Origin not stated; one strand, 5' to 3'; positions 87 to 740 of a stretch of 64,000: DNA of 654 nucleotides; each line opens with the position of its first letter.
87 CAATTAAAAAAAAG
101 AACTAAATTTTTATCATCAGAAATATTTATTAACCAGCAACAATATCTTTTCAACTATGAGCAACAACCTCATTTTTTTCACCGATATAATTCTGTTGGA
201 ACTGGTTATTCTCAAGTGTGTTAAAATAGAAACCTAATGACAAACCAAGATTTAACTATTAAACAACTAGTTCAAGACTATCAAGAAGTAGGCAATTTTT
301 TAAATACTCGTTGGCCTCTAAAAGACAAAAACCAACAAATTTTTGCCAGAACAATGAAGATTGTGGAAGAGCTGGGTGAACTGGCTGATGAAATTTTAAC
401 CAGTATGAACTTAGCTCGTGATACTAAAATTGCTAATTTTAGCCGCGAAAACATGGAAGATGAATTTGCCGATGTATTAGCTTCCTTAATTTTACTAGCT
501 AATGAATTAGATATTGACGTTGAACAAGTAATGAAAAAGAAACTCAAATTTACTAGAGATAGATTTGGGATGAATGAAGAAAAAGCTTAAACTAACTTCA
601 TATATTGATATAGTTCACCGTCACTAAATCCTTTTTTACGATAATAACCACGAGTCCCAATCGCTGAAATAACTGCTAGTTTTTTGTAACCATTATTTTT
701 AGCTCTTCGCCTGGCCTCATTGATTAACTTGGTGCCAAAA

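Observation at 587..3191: Divergent Elp3 / Trm9-like methyltransferase pair: a eukaryote/archaea-type mcm5U34 wobble-modification route in a bacterium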

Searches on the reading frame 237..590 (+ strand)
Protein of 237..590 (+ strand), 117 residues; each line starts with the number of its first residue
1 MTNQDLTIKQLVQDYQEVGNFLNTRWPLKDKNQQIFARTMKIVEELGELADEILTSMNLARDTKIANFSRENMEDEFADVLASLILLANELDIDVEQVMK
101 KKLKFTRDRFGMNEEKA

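Call 4: search_protein_families(library=pfam, proteins=[window:237-590:+], max_evalue=0.01)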
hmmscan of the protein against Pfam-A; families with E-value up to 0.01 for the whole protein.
window:237-590:+ (117 aa): 4 families
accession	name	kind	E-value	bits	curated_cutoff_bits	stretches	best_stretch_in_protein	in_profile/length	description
PF12643.12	MazG-like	-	9.2e-08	32.7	27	1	40-115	5-75/85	MazG-like family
PF03819.22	MazG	-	1.3e-07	32.2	22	1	41-103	9-63/74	MazG nucleotide pyrophosphohydrolase domain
PF06892.16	Phage_CP76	-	2.5e-05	24.6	26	1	31-91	85-143/146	Phage regulatory protein CII (CP76)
PF01503.22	PRA-PH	-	0.003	18.4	21.3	1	37-101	29-81/86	Phosphoribosyl-ATP pyrophosphohydrolase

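Call 5: search_protein_families(library=ncbifam, proteins=[window:237-590:+], max_evalue=0.01)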
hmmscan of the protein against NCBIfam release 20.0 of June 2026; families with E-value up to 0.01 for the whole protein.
window:237-590:+ (117 aa): 1 family
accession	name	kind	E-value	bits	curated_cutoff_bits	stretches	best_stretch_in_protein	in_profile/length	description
NF007113.1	PRK09562.1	equivalog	0.00038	20.2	208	1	41-116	158-225/251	nucleoside triphosphate pyrophosphohydrolase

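Call 63: find_encoding_contigs(protein=window:237-590:+, flank=10000, max_places=1)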
Protein window:237-590:+ (117 aa): 4 contigs read that carry it; 1 place shown.
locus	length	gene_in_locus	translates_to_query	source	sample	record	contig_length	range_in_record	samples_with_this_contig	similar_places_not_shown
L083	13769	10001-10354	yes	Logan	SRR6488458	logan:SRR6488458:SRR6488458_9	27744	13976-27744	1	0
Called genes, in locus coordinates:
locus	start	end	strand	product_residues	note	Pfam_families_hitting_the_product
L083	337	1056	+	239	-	PF05552:MS_channel_1st_1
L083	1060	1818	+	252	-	PF02673:BacA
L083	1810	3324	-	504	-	PF05362:Lon_C (weak), PF13541:ChlI, PF00493:MCM, PF01078:Mg_chelatase, PF07728:AAA_5 (weak), PF13335:Mg_chelatase_C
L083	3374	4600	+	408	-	PF08245:Mur_ligase_M, PF02875:Mur_ligase_C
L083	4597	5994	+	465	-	PF01225:Mur_ligase, PF08245:Mur_ligase_M, PF02875:Mur_ligase_C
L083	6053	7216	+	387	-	PF05970:PIF1 (weak), PF00580:UvrD-helicase (weak), PF13245:AAA_19, PF13604:AAA_30, PF01443:Viral_helicase1 (faint), PF18335:SH3_13 (weak), PF13538:UvrD_C_2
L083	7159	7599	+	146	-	-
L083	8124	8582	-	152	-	PF07884:VKOR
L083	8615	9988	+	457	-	PF00270:DEAD, PF00271:Helicase_C, PF16124:RecQ_Zn_bind (weak)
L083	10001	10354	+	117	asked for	PF03819:MazG, PF12643:MazG-like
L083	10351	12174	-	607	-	PF04055:Radical_SAM, PF16199:Radical_SAM_C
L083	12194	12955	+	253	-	PF13489:Methyltransf_23, PF05175:MTS, PF13847:Methyltransf_31, PF08241:Methyltransf_11 (weak), PF08242:Methyltransf_12, PF13649:Methyltransf_25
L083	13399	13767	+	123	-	?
